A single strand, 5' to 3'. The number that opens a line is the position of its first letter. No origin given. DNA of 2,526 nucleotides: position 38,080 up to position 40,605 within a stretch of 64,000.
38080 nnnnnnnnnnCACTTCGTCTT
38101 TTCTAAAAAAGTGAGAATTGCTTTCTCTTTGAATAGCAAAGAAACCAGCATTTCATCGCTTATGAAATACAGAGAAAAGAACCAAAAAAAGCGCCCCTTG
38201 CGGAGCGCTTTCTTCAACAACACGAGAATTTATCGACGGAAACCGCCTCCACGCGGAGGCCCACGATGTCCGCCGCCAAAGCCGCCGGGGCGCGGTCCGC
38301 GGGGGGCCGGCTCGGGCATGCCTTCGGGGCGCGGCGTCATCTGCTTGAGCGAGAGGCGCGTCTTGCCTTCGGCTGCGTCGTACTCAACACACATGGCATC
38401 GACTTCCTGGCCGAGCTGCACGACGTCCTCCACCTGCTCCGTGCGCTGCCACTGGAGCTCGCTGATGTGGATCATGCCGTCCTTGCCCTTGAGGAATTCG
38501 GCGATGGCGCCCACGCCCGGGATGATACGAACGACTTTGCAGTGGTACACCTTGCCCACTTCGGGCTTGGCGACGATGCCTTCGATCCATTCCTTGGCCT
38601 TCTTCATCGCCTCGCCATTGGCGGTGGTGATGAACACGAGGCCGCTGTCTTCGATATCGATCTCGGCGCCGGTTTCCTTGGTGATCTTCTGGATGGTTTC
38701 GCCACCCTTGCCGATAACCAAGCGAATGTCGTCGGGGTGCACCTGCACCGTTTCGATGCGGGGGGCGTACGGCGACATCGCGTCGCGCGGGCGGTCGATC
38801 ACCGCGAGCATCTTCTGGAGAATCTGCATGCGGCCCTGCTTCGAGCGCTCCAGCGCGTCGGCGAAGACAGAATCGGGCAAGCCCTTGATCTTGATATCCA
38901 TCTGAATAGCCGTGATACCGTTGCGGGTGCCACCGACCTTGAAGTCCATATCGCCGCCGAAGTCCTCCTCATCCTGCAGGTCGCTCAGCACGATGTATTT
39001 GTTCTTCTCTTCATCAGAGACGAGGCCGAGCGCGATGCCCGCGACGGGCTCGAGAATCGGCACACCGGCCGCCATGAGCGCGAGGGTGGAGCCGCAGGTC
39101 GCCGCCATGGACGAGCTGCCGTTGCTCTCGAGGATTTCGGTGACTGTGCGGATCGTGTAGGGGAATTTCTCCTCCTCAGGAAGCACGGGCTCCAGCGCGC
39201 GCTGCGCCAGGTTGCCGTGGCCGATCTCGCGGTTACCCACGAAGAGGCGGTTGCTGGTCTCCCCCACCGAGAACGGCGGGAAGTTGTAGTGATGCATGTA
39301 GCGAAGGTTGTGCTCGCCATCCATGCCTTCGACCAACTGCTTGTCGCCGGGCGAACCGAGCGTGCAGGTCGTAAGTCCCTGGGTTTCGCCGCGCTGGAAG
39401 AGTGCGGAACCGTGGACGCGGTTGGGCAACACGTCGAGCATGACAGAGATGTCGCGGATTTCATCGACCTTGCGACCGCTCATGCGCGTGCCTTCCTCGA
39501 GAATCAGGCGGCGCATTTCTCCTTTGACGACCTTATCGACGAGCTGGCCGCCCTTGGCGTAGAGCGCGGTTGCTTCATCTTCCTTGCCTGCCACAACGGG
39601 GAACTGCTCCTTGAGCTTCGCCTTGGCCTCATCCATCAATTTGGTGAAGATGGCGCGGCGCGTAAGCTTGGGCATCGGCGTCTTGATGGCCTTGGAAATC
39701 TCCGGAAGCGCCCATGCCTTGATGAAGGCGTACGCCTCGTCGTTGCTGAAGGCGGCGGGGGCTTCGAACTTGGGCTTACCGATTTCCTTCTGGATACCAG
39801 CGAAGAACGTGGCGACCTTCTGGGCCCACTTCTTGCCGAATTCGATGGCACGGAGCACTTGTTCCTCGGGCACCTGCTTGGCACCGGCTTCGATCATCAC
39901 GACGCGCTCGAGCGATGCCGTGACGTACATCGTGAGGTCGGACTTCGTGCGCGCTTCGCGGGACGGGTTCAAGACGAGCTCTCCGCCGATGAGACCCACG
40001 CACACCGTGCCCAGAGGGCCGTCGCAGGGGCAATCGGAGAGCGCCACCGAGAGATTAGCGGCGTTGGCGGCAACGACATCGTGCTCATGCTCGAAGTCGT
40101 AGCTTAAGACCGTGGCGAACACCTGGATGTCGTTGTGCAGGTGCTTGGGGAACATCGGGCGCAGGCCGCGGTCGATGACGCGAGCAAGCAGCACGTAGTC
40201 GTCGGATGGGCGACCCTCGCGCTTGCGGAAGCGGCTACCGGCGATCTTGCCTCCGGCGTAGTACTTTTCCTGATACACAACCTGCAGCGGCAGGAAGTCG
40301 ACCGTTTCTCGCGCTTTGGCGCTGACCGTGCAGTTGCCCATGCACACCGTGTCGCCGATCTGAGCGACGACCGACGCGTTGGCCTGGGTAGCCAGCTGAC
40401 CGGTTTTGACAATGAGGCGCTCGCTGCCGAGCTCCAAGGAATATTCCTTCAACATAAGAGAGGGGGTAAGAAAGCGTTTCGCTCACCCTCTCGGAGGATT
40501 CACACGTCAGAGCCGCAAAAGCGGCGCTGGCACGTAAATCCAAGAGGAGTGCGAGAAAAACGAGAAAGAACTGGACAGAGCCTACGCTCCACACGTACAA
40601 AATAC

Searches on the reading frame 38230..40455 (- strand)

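Call 85: search_protein_families(library=pfam, proteins=[window:38230-40455:-], max_evalue=0.00001)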
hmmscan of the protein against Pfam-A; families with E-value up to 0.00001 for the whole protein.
window:38230-40455:- (741 aa): 4 families
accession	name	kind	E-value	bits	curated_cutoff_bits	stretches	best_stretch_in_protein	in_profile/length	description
PF01138.27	RNase_PH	-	2.2e-44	151.5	25.5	2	332-466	1-130/130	3' exoribonuclease family, domain 1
PF03725.20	RNase_PH_C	-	5.1e-18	65.2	20.8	1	147-209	2-66/67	3' exoribonuclease family, domain 2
PF00013.35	KH_1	-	1.5e-12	47.6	21.5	1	568-625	2-65/66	KH domain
PF00575.29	S1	-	3.8e-11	43.6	22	1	630-704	1-74/74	S1 RNA binding domain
